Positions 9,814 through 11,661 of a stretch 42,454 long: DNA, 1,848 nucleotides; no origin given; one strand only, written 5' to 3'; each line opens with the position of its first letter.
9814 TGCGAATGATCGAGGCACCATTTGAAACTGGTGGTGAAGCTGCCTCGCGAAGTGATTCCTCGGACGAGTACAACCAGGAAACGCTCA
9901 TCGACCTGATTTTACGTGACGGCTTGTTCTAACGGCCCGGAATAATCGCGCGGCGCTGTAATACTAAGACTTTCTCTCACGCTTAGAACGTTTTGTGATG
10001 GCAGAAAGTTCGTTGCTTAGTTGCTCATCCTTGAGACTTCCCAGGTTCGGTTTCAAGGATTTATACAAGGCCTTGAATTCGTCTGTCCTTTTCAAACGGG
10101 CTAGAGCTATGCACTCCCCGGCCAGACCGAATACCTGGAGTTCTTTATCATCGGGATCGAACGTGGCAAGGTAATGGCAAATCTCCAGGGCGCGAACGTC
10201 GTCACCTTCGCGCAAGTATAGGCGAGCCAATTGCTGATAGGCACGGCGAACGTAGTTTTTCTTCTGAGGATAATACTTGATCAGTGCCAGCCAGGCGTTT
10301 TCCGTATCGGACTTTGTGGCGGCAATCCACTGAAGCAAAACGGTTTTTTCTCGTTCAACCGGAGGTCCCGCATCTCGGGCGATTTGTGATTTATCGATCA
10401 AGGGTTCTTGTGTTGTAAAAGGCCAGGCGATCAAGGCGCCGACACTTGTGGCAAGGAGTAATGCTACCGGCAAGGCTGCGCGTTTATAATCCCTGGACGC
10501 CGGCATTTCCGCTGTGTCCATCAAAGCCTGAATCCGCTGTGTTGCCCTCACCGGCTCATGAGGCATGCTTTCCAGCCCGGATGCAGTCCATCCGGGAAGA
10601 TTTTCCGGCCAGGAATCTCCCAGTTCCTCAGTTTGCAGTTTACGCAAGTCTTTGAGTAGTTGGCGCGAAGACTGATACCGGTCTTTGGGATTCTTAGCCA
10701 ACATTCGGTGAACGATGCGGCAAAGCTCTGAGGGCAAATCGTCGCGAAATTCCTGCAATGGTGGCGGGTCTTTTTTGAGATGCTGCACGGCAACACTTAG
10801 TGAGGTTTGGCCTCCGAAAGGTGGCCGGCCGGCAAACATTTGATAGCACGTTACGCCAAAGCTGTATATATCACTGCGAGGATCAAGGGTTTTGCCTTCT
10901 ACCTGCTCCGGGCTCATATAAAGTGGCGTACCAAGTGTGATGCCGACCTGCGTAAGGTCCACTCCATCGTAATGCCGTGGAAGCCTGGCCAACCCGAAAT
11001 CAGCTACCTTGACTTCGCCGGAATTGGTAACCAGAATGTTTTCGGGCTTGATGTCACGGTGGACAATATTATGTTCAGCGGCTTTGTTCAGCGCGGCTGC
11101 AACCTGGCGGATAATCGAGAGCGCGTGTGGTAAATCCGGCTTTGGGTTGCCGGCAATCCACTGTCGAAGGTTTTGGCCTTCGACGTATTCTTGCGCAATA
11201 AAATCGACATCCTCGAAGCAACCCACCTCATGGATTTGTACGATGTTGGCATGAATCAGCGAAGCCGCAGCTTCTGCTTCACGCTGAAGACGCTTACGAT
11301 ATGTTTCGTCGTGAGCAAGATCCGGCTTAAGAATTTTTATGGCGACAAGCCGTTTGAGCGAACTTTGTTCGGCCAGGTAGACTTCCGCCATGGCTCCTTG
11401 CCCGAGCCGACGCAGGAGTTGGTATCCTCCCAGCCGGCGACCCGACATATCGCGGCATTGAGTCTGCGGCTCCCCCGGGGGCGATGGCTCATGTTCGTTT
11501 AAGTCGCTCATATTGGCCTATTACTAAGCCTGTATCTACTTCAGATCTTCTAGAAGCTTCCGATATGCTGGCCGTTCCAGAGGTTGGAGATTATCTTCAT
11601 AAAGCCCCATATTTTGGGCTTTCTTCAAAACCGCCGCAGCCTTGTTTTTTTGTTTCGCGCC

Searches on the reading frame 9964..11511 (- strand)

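Call 66: search_protein_families(library=pfam, proteins=[window:9964-11511:-], max_evalue=0.00001)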
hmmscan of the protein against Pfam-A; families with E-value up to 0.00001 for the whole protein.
window:9964-11511:- (515 aa): 3 families
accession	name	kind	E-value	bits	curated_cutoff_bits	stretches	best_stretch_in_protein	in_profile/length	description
PF00069.31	Pkinase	-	7.6e-49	166.9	31.7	1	30-284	1-256/263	Protein kinase domain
PF07714.23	PK_Tyr_Ser-Thr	-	2.5e-37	129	23.1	1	31-280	2-250/258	Protein tyrosine and serine/threonine kinase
PF01636.29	APH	-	7.8e-06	26.3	23.2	0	43-184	57-207/239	Phosphotransferase enzyme family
